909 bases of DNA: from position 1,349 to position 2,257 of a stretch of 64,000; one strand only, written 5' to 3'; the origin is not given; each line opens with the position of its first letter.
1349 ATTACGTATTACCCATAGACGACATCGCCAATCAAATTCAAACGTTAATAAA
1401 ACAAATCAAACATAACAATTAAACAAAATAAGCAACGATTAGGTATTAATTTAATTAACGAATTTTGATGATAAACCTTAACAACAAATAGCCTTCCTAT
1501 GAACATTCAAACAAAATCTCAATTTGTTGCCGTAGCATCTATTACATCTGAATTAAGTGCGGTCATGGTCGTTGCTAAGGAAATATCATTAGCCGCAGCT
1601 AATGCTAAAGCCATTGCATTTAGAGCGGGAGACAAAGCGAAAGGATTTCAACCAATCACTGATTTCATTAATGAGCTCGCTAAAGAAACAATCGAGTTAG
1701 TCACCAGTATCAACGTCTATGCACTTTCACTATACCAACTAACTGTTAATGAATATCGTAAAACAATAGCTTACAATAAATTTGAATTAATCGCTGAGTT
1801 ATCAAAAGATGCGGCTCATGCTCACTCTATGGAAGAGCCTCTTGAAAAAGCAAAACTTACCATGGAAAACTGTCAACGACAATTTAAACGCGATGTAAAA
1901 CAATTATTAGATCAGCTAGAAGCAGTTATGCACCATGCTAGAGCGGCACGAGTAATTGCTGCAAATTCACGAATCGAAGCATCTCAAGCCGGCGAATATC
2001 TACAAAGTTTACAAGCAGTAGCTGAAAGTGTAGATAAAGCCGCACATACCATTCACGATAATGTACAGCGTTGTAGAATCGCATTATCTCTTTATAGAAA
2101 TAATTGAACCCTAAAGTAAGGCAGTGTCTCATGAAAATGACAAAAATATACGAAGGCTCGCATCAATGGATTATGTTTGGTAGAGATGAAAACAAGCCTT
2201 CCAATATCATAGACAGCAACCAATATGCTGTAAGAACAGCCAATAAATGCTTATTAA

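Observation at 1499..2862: Mini-receptor coupled to an ODP-like metallo-beta-lactamase-fold gene downstream of cheB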

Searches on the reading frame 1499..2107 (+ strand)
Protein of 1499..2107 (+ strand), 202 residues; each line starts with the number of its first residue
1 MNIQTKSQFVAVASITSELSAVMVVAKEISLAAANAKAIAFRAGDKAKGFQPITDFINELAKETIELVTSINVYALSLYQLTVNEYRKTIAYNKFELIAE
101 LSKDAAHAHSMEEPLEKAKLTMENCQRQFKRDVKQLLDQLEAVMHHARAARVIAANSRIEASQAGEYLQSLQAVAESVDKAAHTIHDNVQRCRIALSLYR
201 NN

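Call 3: search_protein_families(library=pfam, proteins=[window:1499-2104:+], max_evalue=1)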
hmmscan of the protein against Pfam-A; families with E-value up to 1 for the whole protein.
window:1499-2104:+ (202 aa): 5 families
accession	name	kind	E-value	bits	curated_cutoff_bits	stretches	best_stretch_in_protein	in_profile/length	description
PF00015.26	MCPsignal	-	3.8e-06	27.3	34.6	2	13-72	33-92/172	Methyl-accepting chemotaxis protein (MCP) signalling domain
PF25212.1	HVO_A0114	-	0.03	14.5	27.6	0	169-191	37-59/84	HVO_A0114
PF07730.19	HisKA_3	-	0.16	13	24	0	119-150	21-52/68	Histidine kinase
PF07464.16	ApoLp-III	-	0.21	12.2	36.3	1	107-191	41-116/146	Apolipophorin-III precursor (apoLp-III)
PF04157.22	EAP30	-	0.23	11.6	26.8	0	44-70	76-102/219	EAP30/Vps36 family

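Call 4: search_protein_families(library=ncbifam, proteins=[window:1499-2104:+], max_evalue=1)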
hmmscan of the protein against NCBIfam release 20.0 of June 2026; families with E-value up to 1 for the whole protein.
window:1499-2104:+ (202 aa): 4 families
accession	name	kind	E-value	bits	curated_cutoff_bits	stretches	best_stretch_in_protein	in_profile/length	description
NF058645.1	MCPCtpMPsAe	equivalog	5.8e-06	25.3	900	2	12-68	385-441/558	methyl-accepting chemotaxis protein CtpM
NF050802.1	AspChtxCcaA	equivalog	0.00043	18.8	1300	1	7-90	560-646/700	aspartate chemotaxis receptor CcaA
NF040832.1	sulfhyd_HydA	equivalog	0.0012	18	880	1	2-104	34-133/426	NADPH-dependent hydrogenase/sulfhydrogenase 1 subunit alpha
NF050014.1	HpsJ_like_B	equivalog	0.1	12.2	260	1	93-186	111-199/254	hormogonium polysaccharide biosynthesis protein HpsJ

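Call 7: search_solved_structures(query=window:1499-2104:+, max_evalue=10, show_alignments=4)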
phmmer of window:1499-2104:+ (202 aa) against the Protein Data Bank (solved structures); distinct sequences matched with E-value up to 10: 15.
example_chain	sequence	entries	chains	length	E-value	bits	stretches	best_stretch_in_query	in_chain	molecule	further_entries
3ur1_C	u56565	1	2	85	0.00015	25.1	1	12-72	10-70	Methyl-accepting chemotaxis protein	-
4jpb_B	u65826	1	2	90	0.00016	25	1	12-72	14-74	Methyl-accepting chemotaxis protein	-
3g6b_A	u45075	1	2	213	0.00038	23.8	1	12-82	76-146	Methyl-accepting chemotaxis protein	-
3g67_A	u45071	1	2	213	0.00048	23.4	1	12-81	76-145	Methyl-accepting chemotaxis protein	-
2ch7_A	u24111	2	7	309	0.0013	22.1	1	13-199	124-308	METHYL-ACCEPTING CHEMOTAXIS PROTEIN | Methyl-accepting chemotaxis protein 2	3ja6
2ch7_B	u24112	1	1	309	0.0018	21.6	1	13-199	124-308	METHYL-ACCEPTING CHEMOTAXIS PROTEIN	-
8qae_A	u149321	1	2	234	0.002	21.4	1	25-183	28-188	sc-apCC-6-SLLA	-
3ja6_H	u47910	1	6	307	0.003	20.9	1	13-194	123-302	Methyl-accepting chemotaxis protein 2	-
9e1j_B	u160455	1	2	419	0.23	14.7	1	8-88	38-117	Sulfhydrogenase 1 subunit alpha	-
9e15_B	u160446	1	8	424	0.24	14.7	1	8-88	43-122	Sulfhydrogenase 1 subunit alpha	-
9nez_D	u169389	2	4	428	0.24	14.7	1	8-88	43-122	Sulfhydrogenase 1 subunit alpha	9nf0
3zx6_A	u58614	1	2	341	0.35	14.1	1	15-71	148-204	HAMP, METHYL-ACCEPTING CHEMOTAXIS PROTEIN I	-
2aj0_A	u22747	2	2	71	0.44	13.8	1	120-171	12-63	Probable cadmium-transporting ATPase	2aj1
9cc5_A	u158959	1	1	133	0.96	12.7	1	101-191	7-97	Amylin-NHO-22 Binder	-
8c5v_I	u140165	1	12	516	1.9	11.8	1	15-70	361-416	Methyl-accepting chemotaxis protein I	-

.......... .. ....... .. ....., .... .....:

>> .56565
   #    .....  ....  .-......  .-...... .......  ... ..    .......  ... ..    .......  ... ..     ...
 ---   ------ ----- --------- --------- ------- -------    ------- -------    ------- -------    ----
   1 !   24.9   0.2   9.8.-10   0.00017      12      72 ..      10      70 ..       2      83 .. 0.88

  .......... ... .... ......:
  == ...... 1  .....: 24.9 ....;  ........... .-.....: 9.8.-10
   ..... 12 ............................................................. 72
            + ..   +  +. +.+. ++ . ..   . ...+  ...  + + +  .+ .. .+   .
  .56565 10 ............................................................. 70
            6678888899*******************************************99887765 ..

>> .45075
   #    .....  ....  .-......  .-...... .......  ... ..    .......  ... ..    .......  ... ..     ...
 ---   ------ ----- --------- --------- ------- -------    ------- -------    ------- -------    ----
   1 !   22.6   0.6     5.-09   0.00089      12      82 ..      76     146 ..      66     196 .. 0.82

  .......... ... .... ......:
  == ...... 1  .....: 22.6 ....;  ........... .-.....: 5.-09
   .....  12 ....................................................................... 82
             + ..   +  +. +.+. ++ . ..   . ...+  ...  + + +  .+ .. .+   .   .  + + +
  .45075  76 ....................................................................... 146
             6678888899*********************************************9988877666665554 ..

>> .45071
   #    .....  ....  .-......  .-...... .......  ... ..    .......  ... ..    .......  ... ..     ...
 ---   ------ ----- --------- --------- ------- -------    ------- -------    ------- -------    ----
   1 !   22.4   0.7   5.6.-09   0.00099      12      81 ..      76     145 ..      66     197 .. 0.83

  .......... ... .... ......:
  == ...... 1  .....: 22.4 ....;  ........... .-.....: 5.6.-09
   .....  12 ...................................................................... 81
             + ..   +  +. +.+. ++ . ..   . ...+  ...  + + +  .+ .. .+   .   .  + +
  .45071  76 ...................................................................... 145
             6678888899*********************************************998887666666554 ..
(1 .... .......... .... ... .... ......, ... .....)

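Call 14: find_encoding_contigs(protein=window:1499-2107:+, flank=10000, max_places=6)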
Protein window:1499-2107:+ (202 aa): 18 contigs read that carry it; 6 places shown.
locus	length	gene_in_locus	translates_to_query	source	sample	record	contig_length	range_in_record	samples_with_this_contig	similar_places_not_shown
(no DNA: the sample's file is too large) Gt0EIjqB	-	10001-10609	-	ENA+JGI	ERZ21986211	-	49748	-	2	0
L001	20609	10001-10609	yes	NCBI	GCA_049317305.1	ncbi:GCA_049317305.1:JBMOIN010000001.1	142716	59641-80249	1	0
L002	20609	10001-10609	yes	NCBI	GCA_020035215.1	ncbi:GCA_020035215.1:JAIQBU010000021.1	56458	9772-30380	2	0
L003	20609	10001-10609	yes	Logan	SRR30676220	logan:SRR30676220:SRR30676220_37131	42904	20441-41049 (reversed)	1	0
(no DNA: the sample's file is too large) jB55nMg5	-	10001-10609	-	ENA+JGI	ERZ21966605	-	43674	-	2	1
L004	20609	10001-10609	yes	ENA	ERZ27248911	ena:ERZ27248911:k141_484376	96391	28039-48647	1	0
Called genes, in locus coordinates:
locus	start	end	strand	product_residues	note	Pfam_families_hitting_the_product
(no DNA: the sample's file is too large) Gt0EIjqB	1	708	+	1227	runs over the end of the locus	PF27156:RP005_N, PF07992:Pyr_redox_2 (weak)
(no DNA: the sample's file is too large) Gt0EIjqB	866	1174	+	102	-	-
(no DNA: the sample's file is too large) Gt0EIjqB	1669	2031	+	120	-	PF00072:Response_reg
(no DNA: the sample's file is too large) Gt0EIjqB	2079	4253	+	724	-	PF01627:Hpt, PF02895:H-kinase_dim, PF02518:HATPase_c, PF01584:CheW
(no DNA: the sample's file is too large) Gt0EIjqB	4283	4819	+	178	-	PF01584:CheW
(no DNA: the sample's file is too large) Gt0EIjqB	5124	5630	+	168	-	PF01584:CheW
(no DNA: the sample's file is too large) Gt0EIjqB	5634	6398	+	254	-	PF00142:Fer4_NifH (weak), PF01656:CbiA, PF02374:ArsA_ATPase, PF06564:CBP_BcsQ, PF09140:MipZ, PF10609:ParA, PF13614:AAA_31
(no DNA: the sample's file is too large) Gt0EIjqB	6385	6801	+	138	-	PF13466:STAS_2, PF01740:STAS (weak)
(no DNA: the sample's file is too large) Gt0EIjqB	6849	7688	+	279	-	PF03705:CheR_N, PF01739:CheR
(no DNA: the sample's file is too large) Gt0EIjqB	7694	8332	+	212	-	PF03975:CheD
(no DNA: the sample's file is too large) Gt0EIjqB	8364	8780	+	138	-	PF00072:Response_reg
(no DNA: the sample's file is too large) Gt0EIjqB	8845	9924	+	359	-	PF00072:Response_reg, PF01339:CheB_methylest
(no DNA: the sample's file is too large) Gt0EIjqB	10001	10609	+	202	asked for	PF00015:MCPsignal (faint)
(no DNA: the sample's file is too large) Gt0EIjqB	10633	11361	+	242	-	PF00753:Lactamase_B, PF19583:ODP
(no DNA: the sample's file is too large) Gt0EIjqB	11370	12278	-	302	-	PF04333:MlaA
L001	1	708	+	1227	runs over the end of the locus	PF27156:RP005_N, PF07992:Pyr_redox_2 (weak)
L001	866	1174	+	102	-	-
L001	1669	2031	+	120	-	PF00072:Response_reg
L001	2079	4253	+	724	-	PF01627:Hpt, PF02895:H-kinase_dim, PF02518:HATPase_c, PF01584:CheW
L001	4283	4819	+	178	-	PF01584:CheW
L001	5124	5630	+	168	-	PF01584:CheW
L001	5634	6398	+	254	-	PF00142:Fer4_NifH (weak), PF01656:CbiA, PF02374:ArsA_ATPase, PF06564:CBP_BcsQ, PF09140:MipZ, PF10609:ParA, PF13614:AAA_31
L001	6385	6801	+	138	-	PF13466:STAS_2, PF01740:STAS (weak)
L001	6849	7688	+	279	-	PF03705:CheR_N, PF01739:CheR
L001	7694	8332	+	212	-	PF03975:CheD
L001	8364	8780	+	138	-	PF00072:Response_reg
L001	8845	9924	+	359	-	PF00072:Response_reg, PF01339:CheB_methylest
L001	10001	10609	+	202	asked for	PF00015:MCPsignal (faint)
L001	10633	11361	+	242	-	PF00753:Lactamase_B, PF19583:ODP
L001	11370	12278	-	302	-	PF04333:MlaA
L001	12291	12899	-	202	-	PF05494:MlaC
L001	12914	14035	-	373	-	PF04055:Radical_SAM, PF11946:DUF3463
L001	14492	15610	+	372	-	PF00494:SQS_PSY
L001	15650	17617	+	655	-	PF00432:Prenyltrans (faint), PF13249:SQHop_cyclase_N, PF13243:SQHop_cyclase_C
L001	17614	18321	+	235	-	PF01048:PNP_UDP_1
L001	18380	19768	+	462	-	PF00202:Aminotran_3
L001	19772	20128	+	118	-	PF04234:CopC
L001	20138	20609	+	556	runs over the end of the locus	PF05425:CopD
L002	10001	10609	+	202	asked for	PF00015:MCPsignal (faint)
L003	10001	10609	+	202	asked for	PF00015:MCPsignal (faint)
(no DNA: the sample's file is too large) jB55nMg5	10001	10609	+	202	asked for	PF00015:MCPsignal (faint)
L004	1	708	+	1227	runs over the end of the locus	PF27156:RP005_N, PF07992:Pyr_redox_2 (weak)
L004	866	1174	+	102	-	-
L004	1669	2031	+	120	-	PF00072:Response_reg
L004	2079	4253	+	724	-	PF01627:Hpt, PF02895:H-kinase_dim, PF02518:HATPase_c, PF01584:CheW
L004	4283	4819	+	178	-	PF01584:CheW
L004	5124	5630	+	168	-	PF01584:CheW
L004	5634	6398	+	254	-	PF00142:Fer4_NifH (weak), PF01656:CbiA, PF02374:ArsA_ATPase, PF06564:CBP_BcsQ, PF09140:MipZ, PF10609:ParA, PF13614:AAA_31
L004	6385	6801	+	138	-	PF13466:STAS_2, PF01740:STAS (weak)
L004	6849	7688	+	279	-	PF03705:CheR_N, PF01739:CheR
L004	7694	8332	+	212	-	PF03975:CheD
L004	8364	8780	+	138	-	PF00072:Response_reg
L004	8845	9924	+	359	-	PF00072:Response_reg, PF01339:CheB_methylest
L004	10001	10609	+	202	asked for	PF00015:MCPsignal (faint)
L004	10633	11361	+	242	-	PF00753:Lactamase_B, PF19583:ODP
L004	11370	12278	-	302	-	PF04333:MlaA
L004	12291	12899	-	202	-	PF05494:MlaC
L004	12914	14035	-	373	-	PF04055:Radical_SAM, PF11946:DUF3463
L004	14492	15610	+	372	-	PF00494:SQS_PSY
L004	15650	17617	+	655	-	PF00432:Prenyltrans (faint), PF13249:SQHop_cyclase_N, PF13243:SQHop_cyclase_C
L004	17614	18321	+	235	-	PF01048:PNP_UDP_1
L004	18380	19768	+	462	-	PF00202:Aminotran_3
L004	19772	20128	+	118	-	PF04234:CopC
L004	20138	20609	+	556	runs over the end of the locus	PF05425:CopD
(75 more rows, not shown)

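Call 15: find_homologous_proteins(query=window:1499-2104:+, max_evalue=0.001)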
Query window:1499-2104:+ (202 aa): 454 proteins with E <= 0.001 among 789 candidates; the best 120 are listed.
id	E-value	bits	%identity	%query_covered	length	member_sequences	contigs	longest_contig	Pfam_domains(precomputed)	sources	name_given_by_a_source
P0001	3.7e-119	413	100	100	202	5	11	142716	PF00015.27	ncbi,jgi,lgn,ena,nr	ncbi:MAG: chemotaxis protein [Methylovulum sp.]|jgi:hypothetical protein|nr:chemotaxis protein [Meth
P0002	1.2e-109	382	93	100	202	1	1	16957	-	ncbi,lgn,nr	ncbi:MAG: chemotaxis protein [Methylovulum sp.]|nr:chemotaxis protein [Methylovulum sp.]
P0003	2.5e-109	381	93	100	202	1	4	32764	-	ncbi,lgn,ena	-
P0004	5.5e-108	376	92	100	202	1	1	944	PF00015.27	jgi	jgi:hypothetical protein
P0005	5.0e-107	373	89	100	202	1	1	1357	PF00015.27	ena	-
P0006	6.0e-107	373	90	100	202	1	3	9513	PF00015.27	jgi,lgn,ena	-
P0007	6.1e-107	373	89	100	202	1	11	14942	-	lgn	-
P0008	1.3e-106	372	88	100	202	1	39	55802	-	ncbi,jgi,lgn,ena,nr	ncbi:MAG: chemotaxis protein [Methylovulum sp.]|jgi:methyl-accepting chemotaxis protein|nr:chemotaxi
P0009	5.5e-106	370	90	100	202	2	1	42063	-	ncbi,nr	ncbi:MAG: chemotaxis protein [Methylovulum sp.]|nr:chemotaxis protein [Methylovulum sp.]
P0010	5.8e-106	370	89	100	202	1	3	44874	PF00015.27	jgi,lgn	-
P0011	7.2e-106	369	89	100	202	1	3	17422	PF00015.27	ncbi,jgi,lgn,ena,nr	ncbi:MAG: chemotaxis protein [Methylovulum sp.]|jgi:methyl-accepting chemotaxis protein|nr:MAG: chem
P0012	7.4e-106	369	89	100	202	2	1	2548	-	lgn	-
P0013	1.4e-104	365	89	100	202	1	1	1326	PF00015.27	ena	-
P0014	2.5e-104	364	88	100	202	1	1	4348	-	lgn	-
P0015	2.8e-104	364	88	100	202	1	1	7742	-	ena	-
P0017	1.4e-103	362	87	100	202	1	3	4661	PF00015.27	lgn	-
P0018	1.7e-103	362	88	100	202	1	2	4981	PF00015.27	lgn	-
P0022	3.1e-102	358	85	100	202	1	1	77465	PF00015.27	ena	-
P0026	1.2e-101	356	85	100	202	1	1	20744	PF00015.27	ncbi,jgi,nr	ncbi:MAG: chemotaxis protein [Methylobacter sp.]|jgi:methyl-accepting chemotaxis protein|nr:chemotax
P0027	1.4e-101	355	85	100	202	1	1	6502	PF00015.27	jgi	jgi:methyl-accepting chemotaxis protein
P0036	3.9e-101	354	85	100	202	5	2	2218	PF00015.27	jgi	jgi:hypothetical protein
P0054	3.5e-100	351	84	100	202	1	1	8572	PF00015.27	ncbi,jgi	ncbi:MAG: chemotaxis protein [Methylococcaceae bacterium]|jgi:methyl-accepting chemotaxis protein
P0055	6.7e-100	350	84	100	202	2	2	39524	PF00015.27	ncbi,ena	-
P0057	7.6e-100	350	83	100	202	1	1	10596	PF00015.27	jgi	jgi:methyl-accepting chemotaxis protein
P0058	1.2e-99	349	83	100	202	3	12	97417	PF00015.27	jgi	jgi:methyl-accepting chemotaxis protein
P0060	2.0e-99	348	83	100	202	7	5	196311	PF00015.27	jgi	-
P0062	4.4e-99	347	84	100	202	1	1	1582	PF00015.27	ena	-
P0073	5.5e-97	340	82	100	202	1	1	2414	PF00015.27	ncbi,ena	-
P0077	1.1e-95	336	83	100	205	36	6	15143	PF00015.27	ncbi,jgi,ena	jgi:hypothetical protein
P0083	5.1e-91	321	79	100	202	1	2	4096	PF00015.27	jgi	jgi:methyl-accepting chemotaxis protein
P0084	5.4e-91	321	78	100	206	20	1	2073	PF00015.27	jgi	jgi:hypothetical protein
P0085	6.6e-91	321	79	100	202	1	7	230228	PF00015.27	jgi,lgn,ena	jgi:methyl-accepting chemotaxis protein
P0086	9.5e-91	320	85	89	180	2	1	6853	PF00015.27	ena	-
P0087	1.6e-90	319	78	100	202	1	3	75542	PF00015.27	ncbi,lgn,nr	ncbi:MAG: chemotaxis protein [Methylococcaceae bacterium]|nr:chemotaxis protein [Methylococcaceae ba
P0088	7.9e-90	317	77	100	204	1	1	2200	PF00015.27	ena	-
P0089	8.6e-90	317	77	100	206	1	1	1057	PF00015.27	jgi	jgi:methyl-accepting chemotaxis protein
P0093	8.1e-84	298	77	97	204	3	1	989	PF00015.27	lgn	-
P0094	2.1e-83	296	78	97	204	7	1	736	PF00015.27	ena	-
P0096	6.4e-83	295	77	97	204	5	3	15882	PF00015.27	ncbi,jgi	jgi:methyl-accepting chemotaxis protein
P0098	6.8e-83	295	77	97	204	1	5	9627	PF00015.27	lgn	-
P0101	1.6e-82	293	77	98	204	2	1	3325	PF00015.27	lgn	-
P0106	2.8e-82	293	77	97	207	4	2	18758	PF00015.27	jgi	jgi:methyl-accepting chemotaxis protein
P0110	4.9e-82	292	77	99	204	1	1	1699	PF00015.27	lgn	-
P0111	5.1e-82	292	75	98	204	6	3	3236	PF00015.27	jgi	-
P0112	6.7e-82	291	77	97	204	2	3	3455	PF00015.27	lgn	-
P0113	7.2e-82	291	77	96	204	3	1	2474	PF00015.27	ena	-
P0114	7.5e-82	291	77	97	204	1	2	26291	PF00015.27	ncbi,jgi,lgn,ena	-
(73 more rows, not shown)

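Call 29: predict_structure(alignment_id=A1)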
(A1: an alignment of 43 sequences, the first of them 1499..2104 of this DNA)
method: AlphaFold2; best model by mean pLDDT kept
length: 202 residues; sequences in the alignment: 43
mean_pLDDT: 84.8   pTM: 0.73
mean pLDDT of the five models: 84.8, 83.9, 83.8, 80.2, 79.4
residues with pLDDT >= 90: 57; 70-90: 130; 50-70: 15; < 50: 0
segments of 3 or more residues with pLDDT < 50: none
pLDDT, mean of each block of 10 residues (from residue 1): 67 84 90 84 75 86 92 87 88 92 88 92 90 89 91 84 68 84 91 80 55
secondary structure, 60 per line:
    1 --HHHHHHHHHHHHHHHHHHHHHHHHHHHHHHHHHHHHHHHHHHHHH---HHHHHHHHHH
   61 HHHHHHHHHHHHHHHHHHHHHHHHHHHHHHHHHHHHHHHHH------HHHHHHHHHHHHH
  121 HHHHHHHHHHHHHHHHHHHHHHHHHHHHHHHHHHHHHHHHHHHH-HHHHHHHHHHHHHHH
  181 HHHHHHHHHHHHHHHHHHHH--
elements in order: H3-47 H51-101 H108-164 H166-200

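Call 33: search_protein_representatives(protein=window:1499-2104:+)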
Query: 202 residues. Proteins with E-value up to 0.001 (for the whole library): 255; up to 1e-10: 176; up to 1e-30: 9. The best 150 are listed.
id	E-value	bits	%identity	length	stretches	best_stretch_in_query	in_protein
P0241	3.7e-63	228.8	64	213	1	4-199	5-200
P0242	7.8e-63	227.7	82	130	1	73-202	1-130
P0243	1.2e-61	223.8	81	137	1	1-137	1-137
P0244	5.4e-38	146.9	69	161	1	4-116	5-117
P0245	8.6e-35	136.5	41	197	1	9-197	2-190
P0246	4.4e-33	130.9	39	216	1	7-196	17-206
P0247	5.8e-31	124.0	39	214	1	9-193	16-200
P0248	6.6e-31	123.9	38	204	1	8-193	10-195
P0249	7.8e-31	123.6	45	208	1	7-191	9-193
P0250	2.0e-30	122.3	69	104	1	105-198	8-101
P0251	7.9e-30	120.4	39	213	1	6-191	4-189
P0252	1.3e-29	119.6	36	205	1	4-196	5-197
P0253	2.2e-29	118.9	37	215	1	3-194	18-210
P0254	2.5e-29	118.7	38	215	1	6-191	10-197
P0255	2.7e-29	118.6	38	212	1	9-196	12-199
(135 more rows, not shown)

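Call 34: fold_search(model_id=the predicted structure, library=pdb)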
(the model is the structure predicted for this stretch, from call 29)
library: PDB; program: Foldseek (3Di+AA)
matches with E <= 10: 695; with E <= 0.001: 0
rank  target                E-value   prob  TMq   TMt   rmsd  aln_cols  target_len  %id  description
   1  8d9p                  4.4e-03  1.00  0.42  0.43   8.8       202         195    9  De Novo Photosynthetic Reaction Center Protein Equipped with Heme B and Mn(II) cations (released 2022-09-28)
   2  6z0c_B                5.1e-03  1.00  0.40  0.41   9.3       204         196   13  Structure of in silico modelled artificial Maquette-3 protein (released 2021-03-17)
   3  8qae_A                7.5e-03  1.00  0.41  0.40  23.9       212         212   15  X-ray crystal structure of a de novo designed single-chain antiparallel 6-helix alpha-helical barrel, sc-apCC-6-SLLA (released 2024-07-03)
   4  6z0c_D                7.5e-03  1.00  0.43  0.45   9.4       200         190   14  Structure of in silico modelled artificial Maquette-3 protein (released 2021-03-17)
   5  6xz6_A                1.7e-02  0.75  0.23  0.22  23.7       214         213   14  Structure of the trypanosome brucei factor H receptor bound to domain D5 of bovine factor H (released 2020-03-25)
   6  5vju                  2.7e-02  1.00  0.51  0.52   6.9       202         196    8  De Novo Photosynthetic Reaction Center Protein Variant Equipped with His-Tyr H-bond, Heme B, and Cd(II) ions (released 2018-04-25)
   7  5vtl                  3.9e-02  0.35  0.18  0.17  17.9       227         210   14  Structure of metacyclic invariant surface protein , Tb427.07.360, from Trypanosoma brucei. (released 2018-08-08)
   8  5vjs                  5.2e-02  1.00  0.59  0.60   6.0       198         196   10  De Novo Photosynthetic Reaction Center Protein Equipped with Heme B, a synthetic Zn porphyrin, and Zn(II) cations (released 2018-04-25)
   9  8d9o                  7.5e-02  0.99  0.43  0.44   9.2       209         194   10  De Novo Photosynthetic Reaction Center Protein in Apo-State (released 2022-09-28)
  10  5nnv_D                1.2e-01  1.00  0.55  0.45  36.4       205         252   13  Structure of a Bacillus subtilis Smc coiled coil middle fragment (released 2017-06-21)
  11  3l39                  1.3e-01  0.60  0.29  0.28  20.6       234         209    7  Crystal structure of Putative PhoU-like phosphate regulatory protein (BT4638) from BACTEROIDES THETAIOTAOMICRON VPI-5482 (released 2010-01-19)
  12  2fic_B                1.3e-01  0.75  0.32  0.32  17.0       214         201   15  The crystal structure of the BAR domain from human Bin1/Amphiphysin II and its implications for molecular recognition (released 2006-11-14)
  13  7zjr                  1.5e-01  0.66  0.31  0.25  30.5       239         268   10  X-ray structure of the periplasmic region of PilJ from P. aeruginosa (released 2022-04-27)
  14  7rtw_B                1.6e-01  0.87  0.37  0.26  13.3       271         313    8  Cryo-EM structure of a TTYH3 cis-dimer (released 2021-08-25)
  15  1o5h_B                1.9e-01  0.72  0.29  0.29  19.5       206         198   14  Crystal structure of formiminotetrahydrofolate cyclodeaminase (TM1560) from Thermotoga maritima at 2.80 A resolution (released 2003-09-30)
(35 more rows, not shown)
